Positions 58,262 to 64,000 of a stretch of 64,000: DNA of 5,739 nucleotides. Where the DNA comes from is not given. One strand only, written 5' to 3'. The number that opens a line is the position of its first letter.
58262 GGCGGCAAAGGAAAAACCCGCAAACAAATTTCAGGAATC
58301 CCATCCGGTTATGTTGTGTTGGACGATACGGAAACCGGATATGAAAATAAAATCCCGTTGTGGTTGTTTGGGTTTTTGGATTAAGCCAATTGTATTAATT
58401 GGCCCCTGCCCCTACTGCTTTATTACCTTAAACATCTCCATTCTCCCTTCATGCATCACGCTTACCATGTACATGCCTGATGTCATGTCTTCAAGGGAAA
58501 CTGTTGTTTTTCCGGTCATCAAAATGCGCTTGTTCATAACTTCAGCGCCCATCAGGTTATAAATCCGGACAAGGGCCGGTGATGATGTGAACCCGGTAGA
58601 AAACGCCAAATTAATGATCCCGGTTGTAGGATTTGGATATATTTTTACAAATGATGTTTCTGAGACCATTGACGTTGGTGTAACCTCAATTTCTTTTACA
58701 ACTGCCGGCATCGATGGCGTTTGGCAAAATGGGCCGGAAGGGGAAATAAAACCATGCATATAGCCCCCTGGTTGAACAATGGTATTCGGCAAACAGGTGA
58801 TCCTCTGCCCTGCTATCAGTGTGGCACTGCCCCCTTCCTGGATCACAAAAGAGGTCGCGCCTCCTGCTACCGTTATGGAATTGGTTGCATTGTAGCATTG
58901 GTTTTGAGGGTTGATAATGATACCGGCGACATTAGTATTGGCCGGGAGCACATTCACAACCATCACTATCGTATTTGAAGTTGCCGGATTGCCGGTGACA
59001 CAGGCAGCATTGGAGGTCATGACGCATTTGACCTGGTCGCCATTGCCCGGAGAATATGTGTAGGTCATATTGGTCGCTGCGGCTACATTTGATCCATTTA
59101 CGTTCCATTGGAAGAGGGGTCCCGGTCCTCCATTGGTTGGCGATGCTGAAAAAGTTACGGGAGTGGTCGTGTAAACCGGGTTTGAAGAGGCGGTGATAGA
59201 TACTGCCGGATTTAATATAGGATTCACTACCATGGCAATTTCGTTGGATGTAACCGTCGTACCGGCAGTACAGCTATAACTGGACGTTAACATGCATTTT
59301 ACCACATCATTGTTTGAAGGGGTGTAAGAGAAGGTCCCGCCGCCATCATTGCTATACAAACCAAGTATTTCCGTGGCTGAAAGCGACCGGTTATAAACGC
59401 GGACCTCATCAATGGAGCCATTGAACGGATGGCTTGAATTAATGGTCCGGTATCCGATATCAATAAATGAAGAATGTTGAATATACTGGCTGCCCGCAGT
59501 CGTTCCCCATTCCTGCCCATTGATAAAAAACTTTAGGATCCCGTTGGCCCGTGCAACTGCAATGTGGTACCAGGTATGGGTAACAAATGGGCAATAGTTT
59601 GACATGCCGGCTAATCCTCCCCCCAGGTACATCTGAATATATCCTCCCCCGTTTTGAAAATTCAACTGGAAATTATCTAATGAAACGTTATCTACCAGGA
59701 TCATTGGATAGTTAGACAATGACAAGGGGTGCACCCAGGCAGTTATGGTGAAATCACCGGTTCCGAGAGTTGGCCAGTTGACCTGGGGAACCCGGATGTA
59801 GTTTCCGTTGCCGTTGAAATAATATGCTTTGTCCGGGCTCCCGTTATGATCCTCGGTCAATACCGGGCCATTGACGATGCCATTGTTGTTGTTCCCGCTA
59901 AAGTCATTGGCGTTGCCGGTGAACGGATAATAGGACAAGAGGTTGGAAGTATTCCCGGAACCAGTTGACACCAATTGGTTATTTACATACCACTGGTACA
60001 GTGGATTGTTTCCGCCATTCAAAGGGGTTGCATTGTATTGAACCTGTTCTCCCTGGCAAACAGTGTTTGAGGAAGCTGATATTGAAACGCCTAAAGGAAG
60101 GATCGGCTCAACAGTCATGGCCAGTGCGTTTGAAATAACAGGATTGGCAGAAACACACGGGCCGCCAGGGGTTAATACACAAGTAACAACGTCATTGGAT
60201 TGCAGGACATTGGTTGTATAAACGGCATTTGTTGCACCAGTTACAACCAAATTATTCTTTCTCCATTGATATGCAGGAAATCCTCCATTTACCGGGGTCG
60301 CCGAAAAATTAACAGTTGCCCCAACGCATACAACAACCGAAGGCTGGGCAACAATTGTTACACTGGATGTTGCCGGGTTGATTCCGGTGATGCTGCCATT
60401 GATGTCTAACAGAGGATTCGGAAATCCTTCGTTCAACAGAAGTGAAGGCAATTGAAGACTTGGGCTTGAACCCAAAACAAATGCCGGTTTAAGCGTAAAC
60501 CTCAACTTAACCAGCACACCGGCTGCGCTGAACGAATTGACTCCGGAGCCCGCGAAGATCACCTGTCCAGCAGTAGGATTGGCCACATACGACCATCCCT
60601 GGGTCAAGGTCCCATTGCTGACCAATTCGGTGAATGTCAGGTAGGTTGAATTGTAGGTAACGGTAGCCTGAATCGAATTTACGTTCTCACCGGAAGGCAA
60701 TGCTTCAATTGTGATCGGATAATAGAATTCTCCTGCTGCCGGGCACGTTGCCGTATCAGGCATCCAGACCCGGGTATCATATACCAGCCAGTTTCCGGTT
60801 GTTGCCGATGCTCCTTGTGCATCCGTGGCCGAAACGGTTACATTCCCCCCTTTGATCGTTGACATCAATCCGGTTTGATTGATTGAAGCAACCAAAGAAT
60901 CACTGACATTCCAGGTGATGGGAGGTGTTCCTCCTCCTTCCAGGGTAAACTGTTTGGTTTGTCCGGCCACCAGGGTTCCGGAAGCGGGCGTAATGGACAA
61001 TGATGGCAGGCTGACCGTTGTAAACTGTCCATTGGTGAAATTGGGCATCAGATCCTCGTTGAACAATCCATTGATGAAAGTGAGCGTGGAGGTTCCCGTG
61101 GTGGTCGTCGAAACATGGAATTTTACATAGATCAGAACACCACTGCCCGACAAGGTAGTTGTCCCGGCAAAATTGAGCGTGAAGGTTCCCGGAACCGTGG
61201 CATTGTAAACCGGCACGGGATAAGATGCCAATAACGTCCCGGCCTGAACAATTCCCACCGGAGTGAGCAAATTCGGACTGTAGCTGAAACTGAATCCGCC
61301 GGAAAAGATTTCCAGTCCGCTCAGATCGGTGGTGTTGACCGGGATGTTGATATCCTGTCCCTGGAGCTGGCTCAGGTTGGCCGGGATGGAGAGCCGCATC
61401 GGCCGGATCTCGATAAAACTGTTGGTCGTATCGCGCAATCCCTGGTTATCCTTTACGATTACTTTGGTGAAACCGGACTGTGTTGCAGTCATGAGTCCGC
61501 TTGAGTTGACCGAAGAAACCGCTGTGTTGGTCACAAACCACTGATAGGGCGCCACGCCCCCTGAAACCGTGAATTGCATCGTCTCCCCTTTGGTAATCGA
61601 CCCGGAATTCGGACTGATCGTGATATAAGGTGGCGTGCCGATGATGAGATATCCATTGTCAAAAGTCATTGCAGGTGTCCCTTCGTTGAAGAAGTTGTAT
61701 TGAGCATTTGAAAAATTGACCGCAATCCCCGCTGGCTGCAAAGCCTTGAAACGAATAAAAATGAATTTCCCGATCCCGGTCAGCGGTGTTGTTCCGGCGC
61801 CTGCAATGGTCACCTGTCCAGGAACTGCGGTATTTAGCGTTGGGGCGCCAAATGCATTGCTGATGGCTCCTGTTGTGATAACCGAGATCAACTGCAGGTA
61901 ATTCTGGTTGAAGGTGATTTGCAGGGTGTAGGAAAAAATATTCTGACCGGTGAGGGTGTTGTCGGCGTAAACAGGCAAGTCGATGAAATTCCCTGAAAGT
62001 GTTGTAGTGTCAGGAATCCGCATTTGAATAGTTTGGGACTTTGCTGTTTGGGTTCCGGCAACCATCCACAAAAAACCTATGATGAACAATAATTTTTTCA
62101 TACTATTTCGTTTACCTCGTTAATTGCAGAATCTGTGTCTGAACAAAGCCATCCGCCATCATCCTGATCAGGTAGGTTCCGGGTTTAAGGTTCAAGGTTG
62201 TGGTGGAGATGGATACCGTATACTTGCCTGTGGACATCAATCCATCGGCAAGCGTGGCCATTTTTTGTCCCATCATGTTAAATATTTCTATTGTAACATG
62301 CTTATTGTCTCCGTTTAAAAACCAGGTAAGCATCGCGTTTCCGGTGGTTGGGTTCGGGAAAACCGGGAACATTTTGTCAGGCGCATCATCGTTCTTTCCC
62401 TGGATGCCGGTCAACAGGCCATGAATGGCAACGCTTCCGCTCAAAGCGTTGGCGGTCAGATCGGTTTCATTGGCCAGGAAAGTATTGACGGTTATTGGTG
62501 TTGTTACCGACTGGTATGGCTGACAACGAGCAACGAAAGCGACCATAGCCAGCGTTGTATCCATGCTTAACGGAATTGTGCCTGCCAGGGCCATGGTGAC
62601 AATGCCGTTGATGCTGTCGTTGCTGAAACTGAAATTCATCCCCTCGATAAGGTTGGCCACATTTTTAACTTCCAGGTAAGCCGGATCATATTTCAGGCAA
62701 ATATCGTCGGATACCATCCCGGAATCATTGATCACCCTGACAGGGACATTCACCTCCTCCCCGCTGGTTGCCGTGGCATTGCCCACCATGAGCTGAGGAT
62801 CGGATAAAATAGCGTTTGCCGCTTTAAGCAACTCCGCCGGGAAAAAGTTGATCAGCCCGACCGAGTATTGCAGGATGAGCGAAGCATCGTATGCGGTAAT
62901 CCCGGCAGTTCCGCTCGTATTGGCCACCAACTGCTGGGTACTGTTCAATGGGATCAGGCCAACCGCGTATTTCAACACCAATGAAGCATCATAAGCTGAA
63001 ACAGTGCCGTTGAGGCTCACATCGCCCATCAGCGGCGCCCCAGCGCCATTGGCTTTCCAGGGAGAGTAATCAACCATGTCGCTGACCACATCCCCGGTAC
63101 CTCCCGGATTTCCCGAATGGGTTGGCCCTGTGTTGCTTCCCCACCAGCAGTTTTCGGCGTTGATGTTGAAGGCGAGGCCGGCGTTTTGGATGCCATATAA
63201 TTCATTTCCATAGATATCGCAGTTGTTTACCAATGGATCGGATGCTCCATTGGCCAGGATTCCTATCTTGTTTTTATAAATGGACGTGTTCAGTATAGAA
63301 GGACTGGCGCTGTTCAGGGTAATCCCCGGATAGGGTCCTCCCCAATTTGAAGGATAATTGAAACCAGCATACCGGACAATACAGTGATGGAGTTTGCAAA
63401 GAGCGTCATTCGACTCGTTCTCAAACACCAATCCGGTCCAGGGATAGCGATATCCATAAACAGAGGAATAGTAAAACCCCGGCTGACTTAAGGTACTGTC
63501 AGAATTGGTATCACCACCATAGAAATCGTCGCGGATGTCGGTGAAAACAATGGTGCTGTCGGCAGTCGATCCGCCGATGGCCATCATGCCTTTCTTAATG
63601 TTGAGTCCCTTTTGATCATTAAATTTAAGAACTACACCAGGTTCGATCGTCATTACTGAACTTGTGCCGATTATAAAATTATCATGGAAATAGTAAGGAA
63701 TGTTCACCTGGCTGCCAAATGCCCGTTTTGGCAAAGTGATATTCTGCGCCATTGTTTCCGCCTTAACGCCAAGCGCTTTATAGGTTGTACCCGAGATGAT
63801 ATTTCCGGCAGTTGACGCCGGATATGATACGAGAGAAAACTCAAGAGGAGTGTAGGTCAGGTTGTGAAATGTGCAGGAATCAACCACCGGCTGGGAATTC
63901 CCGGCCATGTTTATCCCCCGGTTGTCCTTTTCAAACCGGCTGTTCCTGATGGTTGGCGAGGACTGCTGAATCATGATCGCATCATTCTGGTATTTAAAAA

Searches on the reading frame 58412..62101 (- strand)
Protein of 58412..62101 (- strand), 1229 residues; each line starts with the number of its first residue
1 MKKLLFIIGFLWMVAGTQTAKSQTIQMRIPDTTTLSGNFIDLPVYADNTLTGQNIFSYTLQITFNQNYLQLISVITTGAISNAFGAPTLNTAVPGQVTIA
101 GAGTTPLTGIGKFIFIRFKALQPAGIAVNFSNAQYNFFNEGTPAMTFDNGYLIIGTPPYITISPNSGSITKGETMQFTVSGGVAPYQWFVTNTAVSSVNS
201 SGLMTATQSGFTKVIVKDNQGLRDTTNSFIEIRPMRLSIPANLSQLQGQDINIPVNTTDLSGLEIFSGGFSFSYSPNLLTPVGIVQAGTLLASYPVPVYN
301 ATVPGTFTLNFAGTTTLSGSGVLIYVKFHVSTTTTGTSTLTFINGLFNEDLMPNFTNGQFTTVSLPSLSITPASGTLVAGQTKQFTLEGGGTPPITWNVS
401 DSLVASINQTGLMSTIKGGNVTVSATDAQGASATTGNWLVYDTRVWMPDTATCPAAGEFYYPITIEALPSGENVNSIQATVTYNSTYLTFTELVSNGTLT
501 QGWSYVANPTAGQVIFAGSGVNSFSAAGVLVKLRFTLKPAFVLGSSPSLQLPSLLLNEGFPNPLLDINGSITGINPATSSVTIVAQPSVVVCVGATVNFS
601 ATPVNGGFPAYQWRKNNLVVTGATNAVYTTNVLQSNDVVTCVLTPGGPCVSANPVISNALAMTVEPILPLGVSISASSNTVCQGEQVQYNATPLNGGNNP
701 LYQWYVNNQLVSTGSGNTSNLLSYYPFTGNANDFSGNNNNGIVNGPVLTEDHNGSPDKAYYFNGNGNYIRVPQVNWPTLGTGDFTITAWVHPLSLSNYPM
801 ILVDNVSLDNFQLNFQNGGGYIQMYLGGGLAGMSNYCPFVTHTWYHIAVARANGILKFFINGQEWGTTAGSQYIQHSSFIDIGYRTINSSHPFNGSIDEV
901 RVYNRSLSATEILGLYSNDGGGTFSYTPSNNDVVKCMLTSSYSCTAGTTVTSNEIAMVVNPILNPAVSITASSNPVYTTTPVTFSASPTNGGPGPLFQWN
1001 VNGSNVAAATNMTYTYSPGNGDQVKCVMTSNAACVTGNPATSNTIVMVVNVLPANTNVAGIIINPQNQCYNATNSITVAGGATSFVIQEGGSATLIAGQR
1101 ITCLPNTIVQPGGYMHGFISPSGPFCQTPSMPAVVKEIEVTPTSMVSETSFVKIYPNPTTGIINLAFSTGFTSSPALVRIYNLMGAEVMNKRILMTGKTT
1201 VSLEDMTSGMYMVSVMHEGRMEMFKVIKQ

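Call 13: search_protein_families(library=pfam, proteins=[window:58412-62101:-], max_evalue=0.00001)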
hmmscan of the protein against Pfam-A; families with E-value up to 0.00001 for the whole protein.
window:58412-62101:- (1229 aa): 6 families
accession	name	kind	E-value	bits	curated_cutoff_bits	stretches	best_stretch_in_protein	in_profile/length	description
PF13385.13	Laminin_G_3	-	1.3e-25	90.7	27.6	1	763-912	1-150/151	Concanavalin A-like lectin/glucanases superfamily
PF00963.24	Cohesin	-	4.4e-22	79.2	24.1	1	238-346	4-117/139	Cohesin domain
PF02368.24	Big_2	-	3.6e-13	49.7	22.8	1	367-435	4-76/79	Bacterial Ig-like domain (group 2)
PF18962.6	Por_Secre_tail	-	7.1e-12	45.9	27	1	1154-1225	1-72/75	Secretion system C-terminal sorting domain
PF06832.18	BiPBP_C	-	1.2e-11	44.7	26.8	0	162-225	23-87/90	Penicillin-Binding Protein C-terminus Family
PF13927.12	Ig_3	-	2.2e-07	31.7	30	0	157-201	1-48/78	Immunoglobulin domain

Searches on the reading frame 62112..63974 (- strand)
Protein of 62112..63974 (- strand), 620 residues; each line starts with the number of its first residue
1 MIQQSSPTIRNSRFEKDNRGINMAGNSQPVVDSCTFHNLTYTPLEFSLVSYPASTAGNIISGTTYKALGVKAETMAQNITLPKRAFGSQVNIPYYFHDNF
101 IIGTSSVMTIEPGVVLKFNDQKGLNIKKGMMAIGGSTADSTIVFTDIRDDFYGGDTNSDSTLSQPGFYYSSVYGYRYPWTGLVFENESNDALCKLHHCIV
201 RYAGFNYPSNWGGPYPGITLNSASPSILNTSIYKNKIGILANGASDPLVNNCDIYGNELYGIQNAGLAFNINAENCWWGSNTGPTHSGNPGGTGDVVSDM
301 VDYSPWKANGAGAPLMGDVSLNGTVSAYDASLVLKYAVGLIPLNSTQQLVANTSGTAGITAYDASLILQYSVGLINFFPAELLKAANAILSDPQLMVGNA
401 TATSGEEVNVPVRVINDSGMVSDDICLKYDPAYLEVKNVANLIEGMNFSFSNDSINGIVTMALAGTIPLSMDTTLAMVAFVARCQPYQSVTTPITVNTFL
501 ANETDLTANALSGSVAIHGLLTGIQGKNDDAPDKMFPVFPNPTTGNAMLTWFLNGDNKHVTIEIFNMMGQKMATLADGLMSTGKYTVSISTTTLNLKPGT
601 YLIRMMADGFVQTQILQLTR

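Call 13: search_protein_families(library=pfam, proteins=[window:62112-63974:-], max_evalue=0.00001)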
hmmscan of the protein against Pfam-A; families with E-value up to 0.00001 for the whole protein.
window:62112-63974:- (620 aa): 3 families
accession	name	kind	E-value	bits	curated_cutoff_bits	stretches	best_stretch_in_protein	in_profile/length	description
PF13229.12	Beta_helix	-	2.9e-12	46.9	25.9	1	181-282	25-114/158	Right handed beta helix region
PF00963.24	Cohesin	-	2.6e-09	37.8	24.1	1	394-515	2-137/139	Cohesin domain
PF18962.6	Por_Secre_tail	-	1.7e-07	31.9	27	1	538-609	1-66/75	Secretion system C-terminal sorting domain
